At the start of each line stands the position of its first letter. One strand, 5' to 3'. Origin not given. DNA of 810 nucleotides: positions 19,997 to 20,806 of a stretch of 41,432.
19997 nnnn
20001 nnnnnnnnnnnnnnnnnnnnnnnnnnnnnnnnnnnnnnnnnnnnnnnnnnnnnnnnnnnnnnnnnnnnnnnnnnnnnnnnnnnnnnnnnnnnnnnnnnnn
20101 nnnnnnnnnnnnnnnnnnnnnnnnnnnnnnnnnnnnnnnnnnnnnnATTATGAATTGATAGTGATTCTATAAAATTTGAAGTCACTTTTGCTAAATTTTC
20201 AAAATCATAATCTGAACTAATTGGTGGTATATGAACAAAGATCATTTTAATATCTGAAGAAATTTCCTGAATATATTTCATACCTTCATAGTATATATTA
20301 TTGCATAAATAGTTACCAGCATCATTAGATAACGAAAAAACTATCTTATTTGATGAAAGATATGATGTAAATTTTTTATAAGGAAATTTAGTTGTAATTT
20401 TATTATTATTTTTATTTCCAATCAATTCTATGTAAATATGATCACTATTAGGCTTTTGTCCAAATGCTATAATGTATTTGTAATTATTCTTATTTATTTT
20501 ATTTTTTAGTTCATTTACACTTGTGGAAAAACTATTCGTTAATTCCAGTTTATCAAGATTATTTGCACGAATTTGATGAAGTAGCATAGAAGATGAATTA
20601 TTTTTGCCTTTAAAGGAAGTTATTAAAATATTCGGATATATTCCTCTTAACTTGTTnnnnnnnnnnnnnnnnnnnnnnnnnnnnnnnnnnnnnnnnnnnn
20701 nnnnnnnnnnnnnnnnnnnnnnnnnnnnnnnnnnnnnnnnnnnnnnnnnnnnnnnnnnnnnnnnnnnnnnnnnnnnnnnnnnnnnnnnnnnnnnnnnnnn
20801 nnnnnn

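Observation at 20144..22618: Candidate undescribed defence/conflict operon: Cys-cluster-HNH-sigma-r4 protein + DUF5677-like protein fused to a pyroglutamyl-peptidase-like Glu-Cys-His domain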

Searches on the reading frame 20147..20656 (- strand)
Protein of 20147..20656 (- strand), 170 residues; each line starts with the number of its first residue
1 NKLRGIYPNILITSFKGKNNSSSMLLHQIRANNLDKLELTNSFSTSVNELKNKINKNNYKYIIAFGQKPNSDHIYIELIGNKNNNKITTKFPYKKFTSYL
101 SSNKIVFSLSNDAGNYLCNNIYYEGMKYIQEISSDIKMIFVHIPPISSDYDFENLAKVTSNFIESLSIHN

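Call 50: search_protein_representatives(protein=window:20147-20656:-)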
Query: 170 residues. Proteins with E-value up to 0.001 (for the whole library): 430; up to 1e-10: 100; up to 1e-30: 7. The best 150 are listed.
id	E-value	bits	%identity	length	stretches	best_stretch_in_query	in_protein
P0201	2.1e-44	167.6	54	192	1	2-166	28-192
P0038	3.4e-43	163.7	53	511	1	3-166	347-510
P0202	5.3e-42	159.9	49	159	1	10-166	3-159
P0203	6.1e-38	146.6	61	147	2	76-166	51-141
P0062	1.2e-34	135.9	50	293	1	2-167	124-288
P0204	1.6e-33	132.3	43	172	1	9-165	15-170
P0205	8.9e-31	123.4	55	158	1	9-160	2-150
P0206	1.3e-30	122.8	41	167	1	9-168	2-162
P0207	4.3e-30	121.1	54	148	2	2-113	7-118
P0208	4.4e-30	121.1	56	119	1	62-163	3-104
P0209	4.3e-29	117.9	38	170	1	9-167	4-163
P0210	5.6e-29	117.5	43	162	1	9-164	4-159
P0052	6.9e-29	117.2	39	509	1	9-164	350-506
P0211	5.7e-28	114.2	37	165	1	10-164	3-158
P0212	9.3e-28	113.6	36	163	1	9-166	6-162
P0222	1.7e-23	99.7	41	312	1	9-165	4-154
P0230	1.4e-21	93.5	39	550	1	8-163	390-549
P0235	1.2e-18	84.0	37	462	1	10-168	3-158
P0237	2.6e-18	82.9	40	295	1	9-156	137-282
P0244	1.3e-16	77.3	35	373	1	11-165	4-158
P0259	1.2e-14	70.9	37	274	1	10-141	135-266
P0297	4.1e-11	59.5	42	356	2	102-159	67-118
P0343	1.8e-07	47.6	27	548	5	68-132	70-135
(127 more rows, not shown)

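Call 51: find_homologous_proteins(query=window:20147-20656:-, max_evalue=0.001)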
Query window:20147-20656:- (170 aa): 61 proteins with E <= 0.001 among 247 candidates.
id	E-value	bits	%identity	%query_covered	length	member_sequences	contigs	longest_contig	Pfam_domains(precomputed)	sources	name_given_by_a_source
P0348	4.5e-102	357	100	100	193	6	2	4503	PF01470.23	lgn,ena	-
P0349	2.2e-80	286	84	99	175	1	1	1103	PF01470.23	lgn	-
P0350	1.5e-69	251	71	98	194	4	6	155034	PF01470.23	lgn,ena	-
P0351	4.1e-64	233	72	98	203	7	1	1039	PF01470.23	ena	-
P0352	2.5e-62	228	66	98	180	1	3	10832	PF01470.23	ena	-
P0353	2.8e-62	227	72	92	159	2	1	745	PF01470.23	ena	-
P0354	4.9e-62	227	66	98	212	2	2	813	PF01470.23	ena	-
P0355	1.5e-61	225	66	98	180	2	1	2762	PF01470.23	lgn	-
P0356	5.2e-61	223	65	95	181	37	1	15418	PF01470.23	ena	-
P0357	5.7e-61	223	67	95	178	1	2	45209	PF01470.23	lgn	-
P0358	1.3e-60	222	65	98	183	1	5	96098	PF01470.23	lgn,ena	-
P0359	6.0e-60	220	63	95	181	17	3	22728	PF01470.23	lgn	-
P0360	7.2e-60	220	68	93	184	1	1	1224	PF01470.23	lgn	-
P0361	1.3e-58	216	63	96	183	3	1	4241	PF01470.23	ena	-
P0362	6.9e-51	190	60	96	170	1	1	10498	PF01470.23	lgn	-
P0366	9.1e-48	180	54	96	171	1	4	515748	PF01470.23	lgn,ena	-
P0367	6.7e-47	177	58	96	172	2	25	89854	PF01470.23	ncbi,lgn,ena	-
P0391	3.2e-28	117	52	88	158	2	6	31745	PF01470.23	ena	-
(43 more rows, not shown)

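Call 53: find_encoding_contigs(protein=P0367, flank=6000, max_places=4)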
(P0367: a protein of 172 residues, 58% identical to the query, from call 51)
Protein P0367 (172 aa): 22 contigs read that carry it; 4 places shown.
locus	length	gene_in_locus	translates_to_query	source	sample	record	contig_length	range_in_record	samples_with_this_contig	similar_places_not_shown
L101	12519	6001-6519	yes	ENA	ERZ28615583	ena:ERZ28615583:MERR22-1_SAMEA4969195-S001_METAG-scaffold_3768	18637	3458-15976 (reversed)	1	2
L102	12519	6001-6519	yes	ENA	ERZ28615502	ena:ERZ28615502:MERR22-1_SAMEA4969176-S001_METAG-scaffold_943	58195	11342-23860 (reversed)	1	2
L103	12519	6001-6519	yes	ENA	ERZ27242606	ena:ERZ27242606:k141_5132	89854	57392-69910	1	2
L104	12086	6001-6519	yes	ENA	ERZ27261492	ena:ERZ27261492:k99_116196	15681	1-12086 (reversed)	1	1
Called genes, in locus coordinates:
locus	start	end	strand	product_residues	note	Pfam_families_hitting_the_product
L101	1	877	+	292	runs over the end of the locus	-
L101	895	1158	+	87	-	-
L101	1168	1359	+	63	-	PF00583:Acetyltransf_1, PF13508:Acetyltransf_7, PF13673:Acetyltransf_10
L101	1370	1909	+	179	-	PF06821:Ser_hydrolase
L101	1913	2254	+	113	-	-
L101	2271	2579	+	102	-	-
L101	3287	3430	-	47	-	-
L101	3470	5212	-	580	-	PF00239:Resolvase, PF07508:Recombinase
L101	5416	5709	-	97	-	-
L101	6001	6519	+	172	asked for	PF01470:Peptidase_C15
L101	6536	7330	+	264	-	PF00293:NUDIX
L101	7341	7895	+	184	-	-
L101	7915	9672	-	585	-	PF00239:Resolvase, PF03432:Relaxase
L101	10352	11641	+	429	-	-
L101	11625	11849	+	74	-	-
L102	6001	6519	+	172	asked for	PF01470:Peptidase_C15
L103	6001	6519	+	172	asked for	PF01470:Peptidase_C15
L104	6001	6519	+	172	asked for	PF01470:Peptidase_C15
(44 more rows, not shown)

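Call 54: find_encoding_contigs(protein=P0350, flank=6000, max_places=3)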
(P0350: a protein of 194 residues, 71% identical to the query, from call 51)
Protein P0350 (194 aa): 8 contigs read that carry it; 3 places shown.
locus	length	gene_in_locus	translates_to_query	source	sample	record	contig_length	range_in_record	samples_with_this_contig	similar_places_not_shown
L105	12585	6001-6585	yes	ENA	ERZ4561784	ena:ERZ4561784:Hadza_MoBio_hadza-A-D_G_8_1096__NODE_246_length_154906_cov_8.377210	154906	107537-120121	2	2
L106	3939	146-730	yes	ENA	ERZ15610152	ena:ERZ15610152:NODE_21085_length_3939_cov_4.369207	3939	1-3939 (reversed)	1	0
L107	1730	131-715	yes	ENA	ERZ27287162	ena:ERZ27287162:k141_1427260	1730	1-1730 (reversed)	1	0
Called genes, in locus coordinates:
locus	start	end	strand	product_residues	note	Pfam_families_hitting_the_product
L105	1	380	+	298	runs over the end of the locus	PF01261:AP_endonuc_2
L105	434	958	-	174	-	-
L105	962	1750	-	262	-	PF03808:Glyco_tran_WecG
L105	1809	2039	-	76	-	PF00550:PP-binding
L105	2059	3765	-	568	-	PF00501:AMP-binding, PF23562:AMP-binding_C_3 (weak), PF13193:AMP-binding_C (weak)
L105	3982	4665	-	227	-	PF00923:TAL_FSA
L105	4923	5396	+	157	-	PF01668:SmpB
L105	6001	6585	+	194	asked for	PF01470:Peptidase_C15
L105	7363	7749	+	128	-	-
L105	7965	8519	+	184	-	PF00440:TetR_N (weak), PF14278:TetR_C_8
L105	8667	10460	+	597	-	PF06100:MCRA, PF13450:NAD_binding_8 (weak)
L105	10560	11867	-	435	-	PF06689:zf-C4_ClpX, PF05496:RuvB_N (faint), PF14532:Sigma54_activ_2 (faint), PF00004:AAA, PF07724:AAA_2, PF07728:AAA_5 (weak), PF13401:AAA_22 (faint), PF10431:ClpB_D2-small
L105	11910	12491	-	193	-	PF00574:CLP_protease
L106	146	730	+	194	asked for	PF01470:Peptidase_C15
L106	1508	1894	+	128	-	-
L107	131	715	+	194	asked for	PF01470:Peptidase_C15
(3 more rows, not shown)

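Call 58: find_encoding_contigs(protein=P0391, flank=5000, max_places=3)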
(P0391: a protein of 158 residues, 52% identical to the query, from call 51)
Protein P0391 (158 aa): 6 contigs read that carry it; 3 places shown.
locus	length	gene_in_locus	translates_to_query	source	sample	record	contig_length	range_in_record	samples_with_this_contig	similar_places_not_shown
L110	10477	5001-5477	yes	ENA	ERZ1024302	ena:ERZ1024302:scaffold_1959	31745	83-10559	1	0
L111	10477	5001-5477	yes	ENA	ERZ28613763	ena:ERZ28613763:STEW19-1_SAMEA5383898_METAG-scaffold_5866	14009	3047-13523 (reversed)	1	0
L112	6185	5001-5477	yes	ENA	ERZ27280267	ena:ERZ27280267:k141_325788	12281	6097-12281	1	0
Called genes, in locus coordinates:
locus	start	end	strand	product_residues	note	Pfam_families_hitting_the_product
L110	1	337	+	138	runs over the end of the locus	?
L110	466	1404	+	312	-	PF00389:2-Hacid_dh, PF02826:2-Hacid_dh_C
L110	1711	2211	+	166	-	PF13302:Acetyltransf_3, PF00583:Acetyltransf_1 (weak)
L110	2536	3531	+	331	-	PF04167:DUF402, PF13673:Acetyltransf_10 (weak), PF00583:Acetyltransf_1, PF13508:Acetyltransf_7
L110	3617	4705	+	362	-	PF00239:Resolvase, PF07508:Recombinase, PF13408:Zn_ribbon_recom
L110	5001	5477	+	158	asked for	PF01470:Peptidase_C15 (weak)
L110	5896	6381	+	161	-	-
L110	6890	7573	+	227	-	PF00702:Hydrolase, PF13419:HAD_2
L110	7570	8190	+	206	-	-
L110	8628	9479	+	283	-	PF02498:Bro-N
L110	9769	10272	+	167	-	PF00293:NUDIX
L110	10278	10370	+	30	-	-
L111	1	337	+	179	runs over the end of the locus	PF00300:His_Phos_1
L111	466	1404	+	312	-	PF00389:2-Hacid_dh, PF02826:2-Hacid_dh_C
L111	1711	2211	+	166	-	PF13302:Acetyltransf_3, PF00583:Acetyltransf_1 (weak)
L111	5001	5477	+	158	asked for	PF01470:Peptidase_C15 (weak)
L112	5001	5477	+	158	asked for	PF01470:Peptidase_C15 (weak)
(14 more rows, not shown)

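Call 59: find_encoding_contigs(protein=P0366, flank=5000, max_places=3)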
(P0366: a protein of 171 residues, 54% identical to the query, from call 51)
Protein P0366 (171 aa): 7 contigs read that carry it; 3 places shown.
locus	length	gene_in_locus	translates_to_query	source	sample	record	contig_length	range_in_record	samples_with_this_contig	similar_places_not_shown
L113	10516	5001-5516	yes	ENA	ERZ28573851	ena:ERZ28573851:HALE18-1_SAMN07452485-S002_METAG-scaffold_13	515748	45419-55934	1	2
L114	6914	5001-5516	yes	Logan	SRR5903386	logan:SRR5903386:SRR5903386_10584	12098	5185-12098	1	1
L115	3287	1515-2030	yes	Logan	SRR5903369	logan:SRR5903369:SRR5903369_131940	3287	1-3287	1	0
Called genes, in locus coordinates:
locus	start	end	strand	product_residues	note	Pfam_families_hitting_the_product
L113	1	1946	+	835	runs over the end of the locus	PF01074:Glyco_hydro_38N, PF09261:Alpha-mann_mid, PF07748:Glyco_hydro_38C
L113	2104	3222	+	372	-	PF13487:HD_5, PF01966:HD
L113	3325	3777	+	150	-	PF02367:TsaE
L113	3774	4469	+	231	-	PF00814:TsaD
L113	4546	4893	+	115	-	PF00583:Acetyltransf_1, PF13673:Acetyltransf_10, PF13508:Acetyltransf_7, PF08445:FR47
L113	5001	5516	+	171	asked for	PF01470:Peptidase_C15 (weak)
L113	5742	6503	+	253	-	PF01427:Peptidase_M15, PF02557:VanY (faint)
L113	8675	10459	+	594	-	PF00664:ABC_membrane, PF00005:ABC_tran, PF02463:SMC_N (faint)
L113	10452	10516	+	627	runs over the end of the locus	PF00664:ABC_membrane, PF00005:ABC_tran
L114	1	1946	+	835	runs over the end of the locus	PF01074:Glyco_hydro_38N, PF09261:Alpha-mann_mid, PF07748:Glyco_hydro_38C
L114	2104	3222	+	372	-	PF13487:HD_5, PF01966:HD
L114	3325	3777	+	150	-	PF02367:TsaE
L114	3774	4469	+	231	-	PF00814:TsaD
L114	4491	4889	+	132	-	-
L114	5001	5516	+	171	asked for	PF01470:Peptidase_C15 (weak)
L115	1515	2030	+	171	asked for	PF01470:Peptidase_C15 (weak)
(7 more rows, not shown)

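Call 74: list_cluster_members(proteins=[P0204, P0206, P0209, P0211, P0222, P0230, P0235, P0244, P0237, P0074])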
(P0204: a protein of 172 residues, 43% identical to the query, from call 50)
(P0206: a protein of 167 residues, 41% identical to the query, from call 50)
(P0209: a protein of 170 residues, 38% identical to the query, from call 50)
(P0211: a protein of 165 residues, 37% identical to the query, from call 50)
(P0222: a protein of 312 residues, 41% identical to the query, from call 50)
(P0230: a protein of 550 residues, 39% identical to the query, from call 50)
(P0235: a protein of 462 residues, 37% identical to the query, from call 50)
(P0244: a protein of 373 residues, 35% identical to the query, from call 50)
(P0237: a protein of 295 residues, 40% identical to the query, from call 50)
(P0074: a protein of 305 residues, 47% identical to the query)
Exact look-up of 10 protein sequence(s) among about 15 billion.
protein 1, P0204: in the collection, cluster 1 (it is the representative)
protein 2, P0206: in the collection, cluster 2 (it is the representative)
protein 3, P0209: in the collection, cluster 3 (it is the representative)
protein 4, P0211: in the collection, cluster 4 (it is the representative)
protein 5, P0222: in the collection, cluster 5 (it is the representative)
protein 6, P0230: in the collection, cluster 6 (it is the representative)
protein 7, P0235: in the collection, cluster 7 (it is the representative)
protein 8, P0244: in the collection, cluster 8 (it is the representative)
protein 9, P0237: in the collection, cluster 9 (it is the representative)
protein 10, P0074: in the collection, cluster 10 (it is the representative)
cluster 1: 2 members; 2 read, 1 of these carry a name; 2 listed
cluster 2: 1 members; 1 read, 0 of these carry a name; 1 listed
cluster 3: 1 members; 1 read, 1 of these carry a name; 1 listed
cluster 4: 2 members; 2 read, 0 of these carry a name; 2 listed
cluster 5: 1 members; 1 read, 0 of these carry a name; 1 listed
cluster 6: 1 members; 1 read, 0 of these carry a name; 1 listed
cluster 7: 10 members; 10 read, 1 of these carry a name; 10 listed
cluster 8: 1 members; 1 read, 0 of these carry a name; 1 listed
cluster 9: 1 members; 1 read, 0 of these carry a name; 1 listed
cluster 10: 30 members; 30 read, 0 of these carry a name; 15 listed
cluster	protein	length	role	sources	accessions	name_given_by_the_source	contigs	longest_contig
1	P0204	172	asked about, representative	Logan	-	-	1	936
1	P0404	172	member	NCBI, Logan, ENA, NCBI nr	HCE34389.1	MAG TPA: hypothetical protein DEQ88_03365 [Clostridiales bacterium] | hypothetical protein [Clostridiales bacterium]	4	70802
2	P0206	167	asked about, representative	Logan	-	-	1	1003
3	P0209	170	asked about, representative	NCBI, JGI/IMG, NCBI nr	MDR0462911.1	MAG: hypothetical protein LBG64_01680 [Pseudomonadales bacterium] | pyroglutamyl-peptidase | hypothetical protein [Pseudomonadales bacterium]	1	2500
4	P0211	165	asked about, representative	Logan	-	-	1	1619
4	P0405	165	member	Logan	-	-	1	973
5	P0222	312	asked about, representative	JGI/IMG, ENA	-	-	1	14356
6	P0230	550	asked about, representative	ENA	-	-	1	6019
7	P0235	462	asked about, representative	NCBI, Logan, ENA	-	-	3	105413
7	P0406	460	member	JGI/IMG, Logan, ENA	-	predicted amidohydrolase/pyrrolidone-carboxylate peptidase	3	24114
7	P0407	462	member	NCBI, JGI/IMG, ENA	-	-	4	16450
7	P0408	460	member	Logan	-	-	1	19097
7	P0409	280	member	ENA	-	-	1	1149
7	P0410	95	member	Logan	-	-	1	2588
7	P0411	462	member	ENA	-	-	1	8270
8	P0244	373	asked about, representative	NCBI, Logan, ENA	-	-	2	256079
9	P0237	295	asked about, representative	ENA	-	-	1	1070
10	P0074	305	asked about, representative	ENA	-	-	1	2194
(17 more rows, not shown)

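Call 75: search_protein_families(library=pfam, proteins=[P0222, P0230, P0235, P0244, P0237, P0259, P0297, P0343], max_evalue=0.001)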
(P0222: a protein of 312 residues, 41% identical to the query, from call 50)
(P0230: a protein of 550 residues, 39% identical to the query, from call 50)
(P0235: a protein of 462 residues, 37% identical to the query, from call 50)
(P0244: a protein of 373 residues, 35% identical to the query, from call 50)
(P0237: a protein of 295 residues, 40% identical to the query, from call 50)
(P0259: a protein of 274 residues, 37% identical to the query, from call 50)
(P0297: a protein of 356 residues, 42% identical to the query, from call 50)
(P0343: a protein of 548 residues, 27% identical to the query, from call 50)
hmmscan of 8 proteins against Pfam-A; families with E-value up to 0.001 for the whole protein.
P0222 (312 aa): 4 families
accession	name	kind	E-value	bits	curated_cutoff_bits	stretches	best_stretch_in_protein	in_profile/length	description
PF00293.34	NUDIX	-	6e-19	68.8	21.1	1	183-289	8-118/134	NUDIX domain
PF14815.12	NUDIX_4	-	2.6e-06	27.6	35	1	184-251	4-66/113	NUDIX domain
PF01470.22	Peptidase_C15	-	7.9e-05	23.2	22.7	0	29-81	38-92/204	Pyroglutamyl peptidase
PF22327.2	Nudt16-like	-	0.00034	21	27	1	186-237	19-70/161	U8 snoRNA-decapping enzyme-like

P0230 (550 aa): 2 families
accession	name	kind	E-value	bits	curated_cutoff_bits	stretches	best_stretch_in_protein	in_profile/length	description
PF07690.21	MFS_1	-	2.9e-14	53.2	33.4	1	19-286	6-288/347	Major Facilitator Superfamily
PF01470.22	Peptidase_C15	-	3.8e-07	30.8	22.7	1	453-532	89-170/204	Pyroglutamyl peptidase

P0235 (462 aa): 2 families
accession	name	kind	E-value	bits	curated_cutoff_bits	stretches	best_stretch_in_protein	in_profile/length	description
PF00795.27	CN_hydrolase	-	9.7e-35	120.6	23.2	1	165-425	2-255/256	Carbon-nitrogen hydrolase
PF01470.22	Peptidase_C15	-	5.2e-05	23.8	22.7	1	103-141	134-172/204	Pyroglutamyl peptidase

P0244 (373 aa): 1 family
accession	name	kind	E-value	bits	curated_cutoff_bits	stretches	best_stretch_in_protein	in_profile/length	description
PF01470.22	Peptidase_C15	-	2e-08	34.9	22.7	1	103-144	131-172/204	Pyroglutamyl peptidase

P0237 (295 aa): 2 families
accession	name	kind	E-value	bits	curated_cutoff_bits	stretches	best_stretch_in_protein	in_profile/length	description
PF03682.18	UPF0158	-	0.00023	21.7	21.1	1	10-130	12-139/157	Uncharacterised protein family (UPF0158)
PF01470.22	Peptidase_C15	-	0.00045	20.7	22.7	0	211-271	109-169/204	Pyroglutamyl peptidase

P0259 (274 aa): 5 families
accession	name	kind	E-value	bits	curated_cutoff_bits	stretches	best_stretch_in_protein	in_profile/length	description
PF13508.13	Acetyltransf_7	-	2.1e-12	47.7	27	1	36-107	5-83/84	Acetyltransferase (GNAT) domain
PF00583.31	Acetyltransf_1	-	2.5e-12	47.6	20.7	1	17-106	18-116/116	Acetyltransferase (GNAT) family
PF13673.13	Acetyltransf_10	-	8.4e-11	42.4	23.6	1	34-113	30-114/128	Acetyltransferase (GNAT) domain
PF08445.16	FR47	-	0.00013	22.3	22.1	1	52-107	19-78/86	FR47-like protein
PF13420.13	Acetyltransf_4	-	0.00095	19.7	24.3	0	60-114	81-142/155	Acetyltransferase (GNAT) domain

P0297 (356 aa): 3 families
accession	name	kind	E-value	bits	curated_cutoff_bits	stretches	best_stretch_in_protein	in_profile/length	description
PF01470.22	Peptidase_C15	-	9.4e-26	91.5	22.7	2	164-325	3-168/204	Pyroglutamyl peptidase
PF06162.17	PgaPase_1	-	3.7e-07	30.5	24.4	1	164-286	25-146/166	Putative pyroglutamyl peptidase PgaPase_1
PF18569.7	Thioredoxin_16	-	6.5e-05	23.5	26.5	0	96-123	4-31/93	Thioredoxin-like domain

P0343 (548 aa): 7 families
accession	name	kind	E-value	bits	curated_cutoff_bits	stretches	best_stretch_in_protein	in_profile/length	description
PF13927.12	Ig_3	-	5.4e-58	193.9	30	5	144-225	2-78/78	Immunoglobulin domain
PF07679.22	I-set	-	5.4e-43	145.4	23.7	5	144-228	1-80/90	Immunoglobulin I-set domain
PF13895.12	Ig_2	-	4.3e-39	133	27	5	146-239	2-79/79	Immunoglobulin domain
PF00047.31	ig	-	4.4e-37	126.7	21.8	5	258-331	8-78/81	Immunoglobulin domain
PF07686.23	V-set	-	1e-36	125.8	26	5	149-239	2-108/109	Immunoglobulin V-set domain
PF02480.22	Herpes_gE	-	2.6e-07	30.7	26.7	0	303-324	124-145/175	Alphaherpesvirus glycoprotein E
PF08465.15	Herpes_TK_C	-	3.7e-05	23.8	21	0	174-196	11-33/33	Thymidine kinase from Herpesvirus C-terminal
